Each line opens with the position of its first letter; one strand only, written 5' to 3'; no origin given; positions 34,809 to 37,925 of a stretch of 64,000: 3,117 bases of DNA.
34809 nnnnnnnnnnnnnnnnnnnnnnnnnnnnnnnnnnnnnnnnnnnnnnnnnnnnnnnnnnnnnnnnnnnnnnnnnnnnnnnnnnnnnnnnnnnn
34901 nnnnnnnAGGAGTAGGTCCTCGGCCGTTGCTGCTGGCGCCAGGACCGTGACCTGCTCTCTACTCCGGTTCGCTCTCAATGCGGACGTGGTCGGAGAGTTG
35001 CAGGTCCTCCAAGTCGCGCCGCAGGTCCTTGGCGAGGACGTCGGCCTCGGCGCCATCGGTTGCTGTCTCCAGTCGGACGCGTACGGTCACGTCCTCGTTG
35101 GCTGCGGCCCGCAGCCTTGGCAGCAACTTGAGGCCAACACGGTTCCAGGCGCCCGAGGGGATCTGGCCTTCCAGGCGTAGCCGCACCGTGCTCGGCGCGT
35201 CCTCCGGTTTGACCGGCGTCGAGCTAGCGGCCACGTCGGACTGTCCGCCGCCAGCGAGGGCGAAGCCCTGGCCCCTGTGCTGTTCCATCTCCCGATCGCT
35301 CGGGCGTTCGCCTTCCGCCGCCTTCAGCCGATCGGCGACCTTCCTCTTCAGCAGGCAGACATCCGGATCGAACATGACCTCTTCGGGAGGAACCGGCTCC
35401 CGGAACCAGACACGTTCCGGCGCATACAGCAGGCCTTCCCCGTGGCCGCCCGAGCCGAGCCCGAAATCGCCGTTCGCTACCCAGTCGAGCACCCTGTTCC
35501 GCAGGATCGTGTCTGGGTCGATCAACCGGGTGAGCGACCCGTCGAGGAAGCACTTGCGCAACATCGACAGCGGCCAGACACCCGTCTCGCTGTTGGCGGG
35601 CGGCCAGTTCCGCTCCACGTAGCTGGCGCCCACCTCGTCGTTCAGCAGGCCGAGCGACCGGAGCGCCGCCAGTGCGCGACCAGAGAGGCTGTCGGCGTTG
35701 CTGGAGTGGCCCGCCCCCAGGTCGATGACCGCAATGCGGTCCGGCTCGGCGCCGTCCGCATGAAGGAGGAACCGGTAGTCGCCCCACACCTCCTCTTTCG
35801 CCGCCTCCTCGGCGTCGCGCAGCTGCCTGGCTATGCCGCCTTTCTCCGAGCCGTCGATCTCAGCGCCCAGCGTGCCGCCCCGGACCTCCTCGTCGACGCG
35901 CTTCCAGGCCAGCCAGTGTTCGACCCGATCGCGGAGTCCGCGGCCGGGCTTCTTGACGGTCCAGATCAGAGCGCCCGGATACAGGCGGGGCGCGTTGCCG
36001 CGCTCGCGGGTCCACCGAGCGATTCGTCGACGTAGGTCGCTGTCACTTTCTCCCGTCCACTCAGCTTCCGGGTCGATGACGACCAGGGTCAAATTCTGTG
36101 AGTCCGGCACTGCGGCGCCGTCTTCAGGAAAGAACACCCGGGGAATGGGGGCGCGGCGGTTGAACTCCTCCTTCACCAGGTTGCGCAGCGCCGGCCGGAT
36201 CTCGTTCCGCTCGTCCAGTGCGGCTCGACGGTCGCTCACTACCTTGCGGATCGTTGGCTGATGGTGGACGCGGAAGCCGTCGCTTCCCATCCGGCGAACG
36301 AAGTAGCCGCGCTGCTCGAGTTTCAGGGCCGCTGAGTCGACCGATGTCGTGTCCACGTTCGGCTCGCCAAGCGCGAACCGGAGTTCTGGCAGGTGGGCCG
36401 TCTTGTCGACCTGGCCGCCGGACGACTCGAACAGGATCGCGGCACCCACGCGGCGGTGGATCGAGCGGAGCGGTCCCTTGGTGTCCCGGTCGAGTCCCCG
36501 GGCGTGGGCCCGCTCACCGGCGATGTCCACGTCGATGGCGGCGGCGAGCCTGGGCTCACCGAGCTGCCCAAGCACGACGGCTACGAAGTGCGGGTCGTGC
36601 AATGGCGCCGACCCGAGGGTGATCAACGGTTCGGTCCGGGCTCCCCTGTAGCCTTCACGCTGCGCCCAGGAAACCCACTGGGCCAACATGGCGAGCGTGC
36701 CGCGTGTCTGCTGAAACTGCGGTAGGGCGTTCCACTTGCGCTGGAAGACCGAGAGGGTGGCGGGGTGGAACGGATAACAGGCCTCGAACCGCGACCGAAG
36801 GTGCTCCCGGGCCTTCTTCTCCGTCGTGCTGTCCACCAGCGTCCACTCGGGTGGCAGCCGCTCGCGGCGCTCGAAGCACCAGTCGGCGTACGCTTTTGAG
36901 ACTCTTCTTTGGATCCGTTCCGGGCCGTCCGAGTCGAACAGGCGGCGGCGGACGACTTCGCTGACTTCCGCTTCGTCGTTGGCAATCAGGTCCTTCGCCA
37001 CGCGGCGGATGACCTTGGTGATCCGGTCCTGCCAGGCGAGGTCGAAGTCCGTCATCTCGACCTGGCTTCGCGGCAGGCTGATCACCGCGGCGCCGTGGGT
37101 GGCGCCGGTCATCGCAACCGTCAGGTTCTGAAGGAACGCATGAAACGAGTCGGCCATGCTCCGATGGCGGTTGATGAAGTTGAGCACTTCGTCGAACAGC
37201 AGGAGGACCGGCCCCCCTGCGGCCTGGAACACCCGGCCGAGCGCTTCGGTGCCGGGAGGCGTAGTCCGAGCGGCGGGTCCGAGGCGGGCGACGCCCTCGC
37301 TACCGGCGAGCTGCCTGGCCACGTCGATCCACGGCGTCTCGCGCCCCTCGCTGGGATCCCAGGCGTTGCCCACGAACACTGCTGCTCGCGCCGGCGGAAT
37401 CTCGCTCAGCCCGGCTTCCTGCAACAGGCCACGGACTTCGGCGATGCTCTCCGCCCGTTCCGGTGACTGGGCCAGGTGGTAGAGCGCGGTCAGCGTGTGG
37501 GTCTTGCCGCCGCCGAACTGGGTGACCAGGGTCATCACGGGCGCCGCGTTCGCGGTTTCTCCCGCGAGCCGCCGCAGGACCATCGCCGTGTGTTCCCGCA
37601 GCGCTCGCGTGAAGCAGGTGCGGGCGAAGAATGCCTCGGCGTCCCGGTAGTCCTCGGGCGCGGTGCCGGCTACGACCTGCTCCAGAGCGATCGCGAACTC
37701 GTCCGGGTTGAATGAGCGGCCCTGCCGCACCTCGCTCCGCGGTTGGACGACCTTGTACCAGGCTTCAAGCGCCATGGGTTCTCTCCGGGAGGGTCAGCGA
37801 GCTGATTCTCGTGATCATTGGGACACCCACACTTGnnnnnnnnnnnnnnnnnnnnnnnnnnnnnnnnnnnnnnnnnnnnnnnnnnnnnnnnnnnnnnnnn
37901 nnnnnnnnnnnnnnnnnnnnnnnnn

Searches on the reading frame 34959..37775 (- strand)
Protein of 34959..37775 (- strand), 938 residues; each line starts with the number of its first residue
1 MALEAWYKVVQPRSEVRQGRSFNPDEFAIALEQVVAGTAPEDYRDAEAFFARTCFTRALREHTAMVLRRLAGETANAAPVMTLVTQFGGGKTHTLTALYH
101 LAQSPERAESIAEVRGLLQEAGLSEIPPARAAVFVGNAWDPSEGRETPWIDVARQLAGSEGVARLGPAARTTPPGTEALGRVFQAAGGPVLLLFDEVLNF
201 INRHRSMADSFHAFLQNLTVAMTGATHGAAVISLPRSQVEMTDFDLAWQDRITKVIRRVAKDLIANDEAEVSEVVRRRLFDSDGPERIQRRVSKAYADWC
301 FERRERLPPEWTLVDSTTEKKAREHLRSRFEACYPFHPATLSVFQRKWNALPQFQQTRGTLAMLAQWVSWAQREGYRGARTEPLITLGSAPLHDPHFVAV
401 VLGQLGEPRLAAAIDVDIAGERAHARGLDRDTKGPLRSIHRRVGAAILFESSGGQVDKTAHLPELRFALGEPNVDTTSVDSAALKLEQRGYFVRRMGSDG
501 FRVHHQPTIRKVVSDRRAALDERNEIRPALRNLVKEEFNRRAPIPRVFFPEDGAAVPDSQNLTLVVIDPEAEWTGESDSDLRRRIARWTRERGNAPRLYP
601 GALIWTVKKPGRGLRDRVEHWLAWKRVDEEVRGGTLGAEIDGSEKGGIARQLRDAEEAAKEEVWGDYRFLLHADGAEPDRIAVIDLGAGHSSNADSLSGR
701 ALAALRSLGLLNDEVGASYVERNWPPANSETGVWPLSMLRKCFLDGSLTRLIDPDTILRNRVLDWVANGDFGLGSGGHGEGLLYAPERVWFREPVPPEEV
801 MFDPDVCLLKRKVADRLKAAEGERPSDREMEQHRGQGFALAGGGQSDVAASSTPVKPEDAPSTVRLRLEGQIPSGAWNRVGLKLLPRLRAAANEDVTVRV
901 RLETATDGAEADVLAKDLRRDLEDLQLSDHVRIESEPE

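Call 4: search_protein_families(library=pfam, proteins=[window:34959-37775:-], max_evalue=0.01)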
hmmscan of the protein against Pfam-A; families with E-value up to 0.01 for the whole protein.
window:34959-37775:- (938 aa): 1 family
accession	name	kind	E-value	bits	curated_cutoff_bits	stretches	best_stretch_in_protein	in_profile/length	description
PF04465.17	DUF499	-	1.5e-10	40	23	1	170-360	73-259/1024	Protein of unknown function (DUF499)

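Call 5: search_protein_families(library=padloc, proteins=[window:34959-37775:-], max_evalue=0.01)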
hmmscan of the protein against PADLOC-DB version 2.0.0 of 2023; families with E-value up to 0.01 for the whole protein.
window:34959-37775:- (938 aa): 2 families
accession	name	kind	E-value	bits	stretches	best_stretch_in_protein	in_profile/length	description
PDLC00662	HmaC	-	2.6e-94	315.2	1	1-673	1-673/941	AAA+ ATPase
PDLC02192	DUF499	-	2.6e-14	50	1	43-532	33-500/1022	-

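Call 6: search_protein_families(library=ncbifam, proteins=[window:34959-37775:-], max_evalue=0.01)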
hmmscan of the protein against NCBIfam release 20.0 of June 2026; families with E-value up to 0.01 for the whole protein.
window:34959-37775:- (938 aa): 1 family
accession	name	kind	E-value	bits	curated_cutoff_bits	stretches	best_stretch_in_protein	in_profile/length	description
NF042962.1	DUF499_antiphage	equivalog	5.7e-27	94.1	1200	1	41-573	30-543/1025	anti-phage-associated DUF499 domain-containing protein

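Call 62: search_dna_similar(query=window:34959-37775:-, collection=plasmids, mode=protein, max_rows=60, max_evalue=1e-20)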
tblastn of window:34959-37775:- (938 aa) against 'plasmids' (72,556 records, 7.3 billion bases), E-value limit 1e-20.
Records with a match: 112; places in all: 118; records where one place covers at least 80% of the query: 7.
Best place of each record, by identity: <60% 112.
By first word of the organism name: Thermus 16; Rhodococcus 16; Nostoc 6; Leptolyngbya 6; Planktothrix 4; Haloarcula 4; Picosynechococcus 3; Aminobacter 3; Haloplanus 3; Halobacterium 3; and 39 more.
By predicted mobility (MOB-suite, as given by PLSDB): non-mobilizable 76; mobilizable 21; conjugative 15.
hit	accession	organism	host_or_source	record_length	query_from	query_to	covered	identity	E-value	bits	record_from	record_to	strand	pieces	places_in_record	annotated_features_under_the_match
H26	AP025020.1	Calothrix sp. PCC 7716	-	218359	2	935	100%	32.0%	4e-137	461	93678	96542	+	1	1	AAA family ATPase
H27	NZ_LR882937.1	Planktothrix agardhii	-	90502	1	932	99%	30.1%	8e-122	416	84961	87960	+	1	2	DUF499 domain-containing protein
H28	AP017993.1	Planktothrix agardhii NIES-204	-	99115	1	932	99%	30.1%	8e-122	416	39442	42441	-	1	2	AAA family ATPase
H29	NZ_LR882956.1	Planktothrix agardhii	-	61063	1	932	99%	29.6%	7e-120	410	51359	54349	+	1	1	DUF499 domain-containing protein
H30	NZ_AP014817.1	Geminocystis sp. NIES-3708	-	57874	1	757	81%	34.8%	4e-133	449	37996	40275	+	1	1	DUF499 domain-containing protein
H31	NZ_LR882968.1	Planktothrix pseudagardhii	-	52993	1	757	81%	34.7%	6e-128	434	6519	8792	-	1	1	DUF499 domain-containing protein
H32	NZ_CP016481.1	Picosynechococcus sp. PCC 7117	cell culture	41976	3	757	80%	34.7%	2e-124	424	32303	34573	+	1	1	DUF499 domain-containing protein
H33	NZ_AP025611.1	Thermus thermophilus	-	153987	2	690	73%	29.3%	1e-45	187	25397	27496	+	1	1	Swt1 family HEPN domain-containing protein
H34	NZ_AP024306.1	Thermus thermophilus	-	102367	2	690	73%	29.0%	1e-45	186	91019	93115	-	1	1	Swt1 family HEPN domain-containing protein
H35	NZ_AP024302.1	Thermus thermophilus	-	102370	2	690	73%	29.0%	1e-45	186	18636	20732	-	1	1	Swt1 family HEPN domain-containing protein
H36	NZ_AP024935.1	Thermus thermophilus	-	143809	2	688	73%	29.1%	2e-45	186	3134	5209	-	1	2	Swt1 family HEPN domain-containing protein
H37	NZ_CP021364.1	Acidovorax carolinensis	-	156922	1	671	72%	29.6%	4e-54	213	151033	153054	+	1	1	DUF499 domain-containing protein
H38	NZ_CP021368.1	Acidovorax carolinensis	-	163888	1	671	72%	29.6%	4e-54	213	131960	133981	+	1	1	DUF499 domain-containing protein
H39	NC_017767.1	Thermus thermophilus HB8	-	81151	2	671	71%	29.5%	4e-46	188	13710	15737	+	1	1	Swt1 family HEPN domain-containing protein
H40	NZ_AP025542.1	Thermus thermophilus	-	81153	2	671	71%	29.5%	4e-46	188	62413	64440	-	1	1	Swt1 family HEPN domain-containing protein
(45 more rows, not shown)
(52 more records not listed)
